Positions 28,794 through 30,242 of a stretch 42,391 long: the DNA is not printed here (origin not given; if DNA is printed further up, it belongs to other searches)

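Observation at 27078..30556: Candidate undescribed system: PARG - Smr - metallophosphoesterase - orphan protein - YbaK deacylase cassette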

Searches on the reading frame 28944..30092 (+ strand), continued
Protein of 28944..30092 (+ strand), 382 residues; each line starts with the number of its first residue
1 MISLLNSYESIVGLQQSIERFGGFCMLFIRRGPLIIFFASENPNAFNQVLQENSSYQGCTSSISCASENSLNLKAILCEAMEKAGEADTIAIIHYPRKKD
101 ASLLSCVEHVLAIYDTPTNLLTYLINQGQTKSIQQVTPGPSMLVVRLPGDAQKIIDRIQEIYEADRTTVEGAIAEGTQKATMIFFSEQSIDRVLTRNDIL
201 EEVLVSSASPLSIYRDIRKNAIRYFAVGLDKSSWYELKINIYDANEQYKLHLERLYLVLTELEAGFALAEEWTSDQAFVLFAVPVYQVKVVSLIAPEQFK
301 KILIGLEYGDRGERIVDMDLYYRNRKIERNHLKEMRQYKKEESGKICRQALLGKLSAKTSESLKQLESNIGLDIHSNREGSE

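Call 51: list_cluster_members(proteins=[P0152, P0153, P0170, P0180, P0195, P0210, P0225, P0240, P0256, P0269])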
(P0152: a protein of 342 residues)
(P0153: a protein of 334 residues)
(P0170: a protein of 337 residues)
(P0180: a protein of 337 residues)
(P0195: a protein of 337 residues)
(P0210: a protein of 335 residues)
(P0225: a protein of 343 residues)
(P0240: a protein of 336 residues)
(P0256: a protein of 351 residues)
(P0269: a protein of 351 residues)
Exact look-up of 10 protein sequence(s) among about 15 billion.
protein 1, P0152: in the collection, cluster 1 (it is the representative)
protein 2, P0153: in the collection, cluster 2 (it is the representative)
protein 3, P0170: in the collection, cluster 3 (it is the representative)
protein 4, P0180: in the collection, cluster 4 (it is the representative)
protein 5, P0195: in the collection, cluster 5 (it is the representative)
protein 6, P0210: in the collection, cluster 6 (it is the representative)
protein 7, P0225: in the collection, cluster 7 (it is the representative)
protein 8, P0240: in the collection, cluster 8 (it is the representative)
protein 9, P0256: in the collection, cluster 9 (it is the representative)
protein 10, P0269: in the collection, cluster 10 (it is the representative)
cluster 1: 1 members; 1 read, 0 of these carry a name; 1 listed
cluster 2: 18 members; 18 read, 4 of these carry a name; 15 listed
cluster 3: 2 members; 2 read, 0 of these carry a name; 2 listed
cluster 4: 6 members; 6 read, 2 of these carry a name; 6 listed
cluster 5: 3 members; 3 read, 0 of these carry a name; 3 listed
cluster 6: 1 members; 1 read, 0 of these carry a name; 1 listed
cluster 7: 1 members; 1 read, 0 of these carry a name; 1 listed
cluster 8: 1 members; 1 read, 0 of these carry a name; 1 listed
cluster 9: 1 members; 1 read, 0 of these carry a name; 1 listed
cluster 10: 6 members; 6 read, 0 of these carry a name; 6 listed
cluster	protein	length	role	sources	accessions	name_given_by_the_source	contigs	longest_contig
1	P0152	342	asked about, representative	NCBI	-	-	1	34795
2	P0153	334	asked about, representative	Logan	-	-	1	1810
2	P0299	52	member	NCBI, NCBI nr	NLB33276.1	MAG: hypothetical protein GX818_05895, partial [Tissierellia bacterium] | hypothetical protein [Tissierellia bacterium]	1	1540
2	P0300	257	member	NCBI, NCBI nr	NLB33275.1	MAG: hypothetical protein GX818_05890 [Tissierellia bacterium] | hypothetical protein [Tissierellia bacterium]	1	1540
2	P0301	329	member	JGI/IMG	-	hypothetical protein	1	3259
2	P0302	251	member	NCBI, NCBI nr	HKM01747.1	MAG TPA: hypothetical protein VJ083_06810, partial [Sedimentibacter sp.] | hypothetical protein [Sedimentibacter sp.]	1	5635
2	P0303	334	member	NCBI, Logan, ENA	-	-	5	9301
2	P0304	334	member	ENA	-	-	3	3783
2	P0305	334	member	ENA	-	-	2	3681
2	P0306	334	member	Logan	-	-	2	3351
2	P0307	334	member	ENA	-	-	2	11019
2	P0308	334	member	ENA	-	-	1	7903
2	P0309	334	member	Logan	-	-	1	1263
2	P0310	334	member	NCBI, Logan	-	-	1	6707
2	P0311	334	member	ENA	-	-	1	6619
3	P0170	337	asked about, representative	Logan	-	-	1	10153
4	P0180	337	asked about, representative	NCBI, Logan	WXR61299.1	hypothetical protein WG909_13500 [Peptostreptococcaceae bacterium AGR-M142]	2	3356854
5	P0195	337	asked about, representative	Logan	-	-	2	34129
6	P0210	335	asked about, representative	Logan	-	-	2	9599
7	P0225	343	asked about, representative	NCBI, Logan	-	-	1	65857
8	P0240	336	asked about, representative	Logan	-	-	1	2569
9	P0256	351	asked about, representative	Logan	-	-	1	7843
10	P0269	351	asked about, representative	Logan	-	-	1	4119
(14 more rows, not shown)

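Call 52: find_encoding_contigs(protein=P0180, flank=6000, max_places=1)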
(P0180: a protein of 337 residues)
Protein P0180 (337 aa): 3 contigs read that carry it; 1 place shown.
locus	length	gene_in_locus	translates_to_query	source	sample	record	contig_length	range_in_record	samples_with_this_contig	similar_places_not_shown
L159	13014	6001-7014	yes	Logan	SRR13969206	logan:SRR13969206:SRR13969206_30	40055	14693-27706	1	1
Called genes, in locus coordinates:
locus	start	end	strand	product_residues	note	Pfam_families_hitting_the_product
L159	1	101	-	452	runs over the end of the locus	PF01554:MatE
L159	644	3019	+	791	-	PF00580:UvrD-helicase, PF01443:Viral_helicase1 (faint), PF13245:AAA_19, PF00580:UvrD-helicase, PF13361:UvrD_C, PF13538:UvrD_C_2, PF12073:DUF3553, PF21196:PcrA_UvrD_tudor (weak)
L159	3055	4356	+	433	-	PF02127:Peptidase_M18, PF05343:Peptidase_M42 (faint)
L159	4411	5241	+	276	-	PF01734:Patatin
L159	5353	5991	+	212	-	PF00149:Metallophos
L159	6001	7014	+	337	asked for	-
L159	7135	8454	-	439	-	PF03313:SDH_alpha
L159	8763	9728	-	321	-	PF04055:Radical_SAM, PF06968:BATS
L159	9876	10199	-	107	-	-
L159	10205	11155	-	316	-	PF04055:Radical_SAM, PF16199:Radical_SAM_C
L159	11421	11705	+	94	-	PF12840:HTH_20, PF01022:HTH_5 (weak)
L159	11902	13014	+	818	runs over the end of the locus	PF07992:Pyr_redox_2, PF13450:NAD_binding_8 (faint), PF13738:Pyr_redox_3, PF00070:Pyr_redox, PF02852:Pyr_redox_dim, PF00581:Rhodanese, PF01206:TusA, PF13686:DrsE_2, +1 more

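Call 53: find_encoding_contigs(protein=P0225, flank=6000, max_places=1)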
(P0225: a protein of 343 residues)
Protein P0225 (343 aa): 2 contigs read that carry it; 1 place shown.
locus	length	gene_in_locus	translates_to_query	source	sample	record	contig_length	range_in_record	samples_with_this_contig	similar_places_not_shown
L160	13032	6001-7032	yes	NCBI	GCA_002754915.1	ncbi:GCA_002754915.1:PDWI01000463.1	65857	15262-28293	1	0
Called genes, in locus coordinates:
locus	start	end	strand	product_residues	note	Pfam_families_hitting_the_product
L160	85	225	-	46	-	-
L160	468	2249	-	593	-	PF05833:NFACT_N, PF05670:NFACT-R_1, PF18297:NFACT-R_2 (weak)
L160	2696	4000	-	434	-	PF00999:Na_H_Exchanger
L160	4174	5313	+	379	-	PF07907:YibE_F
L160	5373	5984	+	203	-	PF00149:Metallophos, PF12850:Metallophos_2 (faint)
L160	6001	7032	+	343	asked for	-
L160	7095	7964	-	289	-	PF00892:EamA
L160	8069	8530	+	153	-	PF03449:GreA_GreB_N, PF01272:GreA_GreB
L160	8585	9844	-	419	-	PF00089:Trypsin, PF13365:Trypsin_2, PF00595:PDZ (weak), PF13180:PDZ_2, PF17820:PDZ_6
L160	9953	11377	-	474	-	PF00672:HAMP (faint), PF00512:HisKA, PF02518:HATPase_c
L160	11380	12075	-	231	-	PF00072:Response_reg, PF00486:Trans_reg_C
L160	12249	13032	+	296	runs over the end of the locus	PF00126:HTH_1, PF03466:LysR_substrate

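Call 60: fold_search(model_id=the predicted structure, library=viral)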
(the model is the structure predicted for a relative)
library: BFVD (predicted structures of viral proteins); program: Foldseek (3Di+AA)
matches with E <= 10: 673; with E <= 0.001: 0
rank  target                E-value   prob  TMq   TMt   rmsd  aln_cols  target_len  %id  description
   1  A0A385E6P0            1.4e-02  0.82  0.17  0.31  16.3       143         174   12  (no name in the UniProt tables at hand)
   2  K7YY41                1.8e-02  0.75  0.17  0.28  17.8       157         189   15  Uncharacterized protein [Serratia phage phiMAM1]
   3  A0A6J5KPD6            4.2e-02  0.82  0.19  0.25  11.7       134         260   13  Uncharacterized protein [uncultured Caudovirales phage]
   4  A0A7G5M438            4.2e-02  0.66  0.18  0.37  14.2       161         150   12  Uncharacterized protein [Crucivirus-like circular genetic element-85]
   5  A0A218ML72            5.0e-02  0.84  0.19  0.46   5.0       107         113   14  Uncharacterized protein [uncultured virus]
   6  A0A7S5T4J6            5.0e-02  0.72  0.17  0.30   5.8       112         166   12  (no name in the UniProt tables at hand)
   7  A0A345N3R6            6.7e-02  0.77  0.21  0.28  16.6       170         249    9  (no name in the UniProt tables at hand)
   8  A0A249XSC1            7.1e-02  0.57  0.18  0.32  14.4       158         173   13  Uncharacterized protein [Mycobacterium phage Phabba]
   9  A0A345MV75            7.6e-02  0.25  0.12  0.20  11.4       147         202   13  (no name in the UniProt tables at hand)
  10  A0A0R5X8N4            8.5e-02  0.82  0.20  0.47   5.2       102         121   13  Chain A decameric ring structure of Kshv (Hhv-8) latency-associated nuclearf antigen (Lana) DNA binding domain [phocid gammaherpesvirus 3]
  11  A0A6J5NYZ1            8.5e-02  0.51  0.16  0.42   6.3       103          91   10  Uncharacterized protein [uncultured Caudovirales phage]
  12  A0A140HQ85            1.1e-01  0.04  0.10  0.12  19.5       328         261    8  Endonuclease/exonuclease/phosphatase domain-containing protein [Lymantria dispar multicapsid nuclear polyhedrosis virus]
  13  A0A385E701            1.2e-01  0.41  0.17  0.27   8.0       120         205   17  (no name in the UniProt tables at hand)
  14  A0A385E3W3            1.2e-01  0.33  0.19  0.28  16.2       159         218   11  (no name in the UniProt tables at hand)
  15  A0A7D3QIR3            1.3e-01  0.63  0.16  0.08   6.8       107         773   13  Nonstructural protein [Parvoviridae sp.]
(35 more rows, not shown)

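Call 74: search_dna_similar(query=window:29019-30092:+, collection=plasmids, mode=protein, max_evalue=0.001, max_rows=10)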
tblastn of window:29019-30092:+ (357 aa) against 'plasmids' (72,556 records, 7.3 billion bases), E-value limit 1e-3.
Records with a match: 2; places in all: 2; records where one place covers at least 80% of the query: 1.
Best place of each record, by identity: <60% 2.
By first word of the organism name: Acetoanaerobium 1; Thermococcus 1.
By predicted mobility (MOB-suite, as given by PLSDB): non-mobilizable 2.
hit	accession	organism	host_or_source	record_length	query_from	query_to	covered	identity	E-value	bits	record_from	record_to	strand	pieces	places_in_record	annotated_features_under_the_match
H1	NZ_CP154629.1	Acetoanaerobium noterae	cell culture,Sludge of a digestion ...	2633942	3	302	84%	32.8%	2e-29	127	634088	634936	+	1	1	none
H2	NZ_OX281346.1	Thermococcus nautili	-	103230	186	345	45%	28.0%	1e-5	55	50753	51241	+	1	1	hypothetical protein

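Call 75: search_dna_similar(query=window:29019-30092:+, collection=phages, mode=protein, max_evalue=0.001, max_rows=10)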
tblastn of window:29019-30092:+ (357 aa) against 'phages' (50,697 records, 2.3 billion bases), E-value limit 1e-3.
No match.
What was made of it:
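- On Known anti-phage defence systems (PADLOC): No phage homologue of the orphan exists (call 75).
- There are no phage homologues (call 75).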

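Call 76: get_annotated_region(hit=H2, flank=5000)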
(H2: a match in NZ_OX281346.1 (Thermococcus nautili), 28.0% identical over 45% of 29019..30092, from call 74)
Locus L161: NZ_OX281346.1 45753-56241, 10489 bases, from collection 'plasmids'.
description: Thermococcus nautili strain 33-3 plasmid THER333_p, complete sequence
organism: Thermococcus nautili (NCBI taxid 195522)
taxonomy: Archaea; Euryarchaeota; Thermococci; Thermococcales; Thermococcaceae; Thermococcus; Thermococcus nautili
host: -; source: -; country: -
typing (MOB-suite, as given by PLSDB): non-mobilizable
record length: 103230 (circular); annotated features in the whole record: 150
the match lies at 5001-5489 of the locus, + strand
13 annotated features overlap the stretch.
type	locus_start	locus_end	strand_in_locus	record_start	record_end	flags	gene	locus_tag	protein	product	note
CDS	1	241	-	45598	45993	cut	-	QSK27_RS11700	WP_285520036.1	hypothetical protein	-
CDS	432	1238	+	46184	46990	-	-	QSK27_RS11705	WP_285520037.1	hypothetical protein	-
CDS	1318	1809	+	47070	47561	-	-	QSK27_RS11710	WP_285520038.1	hypothetical protein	-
CDS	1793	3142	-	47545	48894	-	-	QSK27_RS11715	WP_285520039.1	hypothetical protein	-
CDS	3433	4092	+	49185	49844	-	-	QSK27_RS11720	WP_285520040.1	hypothetical protein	-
CDS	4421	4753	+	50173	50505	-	-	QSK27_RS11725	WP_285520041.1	hypothetical protein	-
CDS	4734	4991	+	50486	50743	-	-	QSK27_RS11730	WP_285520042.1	hypothetical protein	-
CDS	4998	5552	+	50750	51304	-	-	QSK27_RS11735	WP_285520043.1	hypothetical protein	-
CDS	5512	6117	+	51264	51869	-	-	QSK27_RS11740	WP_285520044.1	hypothetical protein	-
CDS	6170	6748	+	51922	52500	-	-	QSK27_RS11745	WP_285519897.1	hypothetical protein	-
CDS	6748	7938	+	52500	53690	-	-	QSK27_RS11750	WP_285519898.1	hypothetical protein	-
CDS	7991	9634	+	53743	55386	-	-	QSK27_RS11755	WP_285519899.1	hypothetical protein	-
CDS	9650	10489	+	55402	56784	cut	-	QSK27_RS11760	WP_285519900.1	hypothetical protein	-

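Call 77: get_annotated_region(hit=H1, flank=4000)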
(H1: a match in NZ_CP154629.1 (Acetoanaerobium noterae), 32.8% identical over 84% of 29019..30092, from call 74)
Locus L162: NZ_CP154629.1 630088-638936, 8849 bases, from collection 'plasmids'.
description: Acetoanaerobium noterae strain DSL2 plasmid pTPELB2, complete sequence
organism: Acetoanaerobium noterae (NCBI taxid 745369)
taxonomy: Bacteria; Bacillota; Clostridia; Peptostreptococcales; Filifactoraceae; Acetoanaerobium; Acetoanaerobium noterae
host: -; source: cell culture,Sludge of a digestion tower of a wastewater treatment plant; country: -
typing (MOB-suite, as given by PLSDB): non-mobilizable
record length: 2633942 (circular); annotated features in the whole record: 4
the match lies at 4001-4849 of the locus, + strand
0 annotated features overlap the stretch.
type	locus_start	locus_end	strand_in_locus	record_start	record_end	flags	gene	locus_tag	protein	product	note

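Call 78: search_protein_families(library=pfam, proteins=[L161:3433-4092:+, L161:4421-4753:+, L161:4734-4991:+, L161:4998-5552:+, L161:5512-6117:+, L161:6170-6748:+, L161:6748-7938:+, L161:7991-9634:+, L161:1793-3142:-], max_evalue=0.01)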
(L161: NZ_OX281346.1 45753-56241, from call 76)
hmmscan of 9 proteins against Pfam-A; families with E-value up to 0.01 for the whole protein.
L161:3433-4092:+ (219 aa): 0 families

L161:4421-4753:+ (110 aa): 1 family
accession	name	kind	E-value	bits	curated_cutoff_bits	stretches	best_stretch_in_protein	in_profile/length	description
PF18243.6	BfiI_DBD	-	0.0021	18.3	25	1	24-68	21-64/165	Metal-independent restriction enzyme BfiI DNA binding domain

L161:4734-4991:+ (85 aa): 0 families

L161:4998-5552:+ (184 aa): 0 families

L161:5512-6117:+ (201 aa): 0 families

L161:6170-6748:+ (192 aa): 0 families

L161:6748-7938:+ (396 aa): 0 families

L161:7991-9634:+ (547 aa): 2 families
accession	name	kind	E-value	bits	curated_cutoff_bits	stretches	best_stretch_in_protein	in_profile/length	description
PF17207.9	MCM_OB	-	1.4e-07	31.8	24.8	1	49-129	3-82/126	MCM OB domain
PF22798.2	DUF5817_CT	-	0.0021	18.3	29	1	505-534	16-45/54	DUF5817, C-terminal domain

L161:1793-3142:- (449 aa): 1 family
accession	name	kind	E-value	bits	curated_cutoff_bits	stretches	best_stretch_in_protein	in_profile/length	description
PF08625.16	Utp13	-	0.0037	17.7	25.9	0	180-235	4-57/140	Utp13 specific WD40 associated domain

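Call 83: search_protein_families(library=pfam, alignment_id=A4, max_evalue=1)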
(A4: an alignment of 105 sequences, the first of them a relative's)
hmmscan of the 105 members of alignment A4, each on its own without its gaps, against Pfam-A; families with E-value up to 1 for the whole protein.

A. member 1, P0001 (357 aa): 2 families
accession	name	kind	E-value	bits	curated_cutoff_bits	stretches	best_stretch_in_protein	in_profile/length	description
PF03802.19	CitX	-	0.01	16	25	1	266-309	84-128/165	Apo-citrate lyase phosphoribosyl-dephospho-CoA transferase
PF09293.15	RNaseH_C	-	0.15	12.8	25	1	264-331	48-115/124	T4 RNase H, C terminal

B. families by the number of members that match (of 105 scanned): 52 families (the first 25 are shown)
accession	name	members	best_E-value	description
PF03802.19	CitX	43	0.0005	Apo-citrate lyase phosphoribosyl-dephospho-CoA transferase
PF06760.16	DUF1221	1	0.00076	Protein of unknown function (DUF1221)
PF10802.14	DUF2540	1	0.0057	Protein of unknown function (DUF2540)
PF11146.13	DUF2905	1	0.01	Protein of unknown function (DUF2905)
PF25658.1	FV_peptidase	1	0.012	Putative filamentous viruses peptidase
PF10187.15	FAM192A_Fyv6_N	1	0.016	FAM192A/Fyv6, N-terminal domain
PF02445.21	NadA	1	0.018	Quinolinate synthetase A protein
PF12124.13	bCoV_SUD_C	1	0.021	Betacoronavirus SUD-C domain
PF06289.16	FlbD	1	0.022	Flagellar and Swarming motility proteins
PF14760.11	Rnk_N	1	0.027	Rnk N-terminus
PF20755.2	DUF6834_C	1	0.034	Domain of unknown function (DUF6834), C-terminal domain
PF18860.6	AbiJ_NTD3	1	0.035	AbiJ N-terminal domain 3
PF24801.1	FNIII-A_GpJ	1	0.037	Tip attachment protein J,FNIII-A domain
PF21128.4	MCM4_WHD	1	0.04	MCM4, winged helix domain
PF06819.16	Arc_PepC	1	0.048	Archaeal Peptidase A24 C-terminal Domain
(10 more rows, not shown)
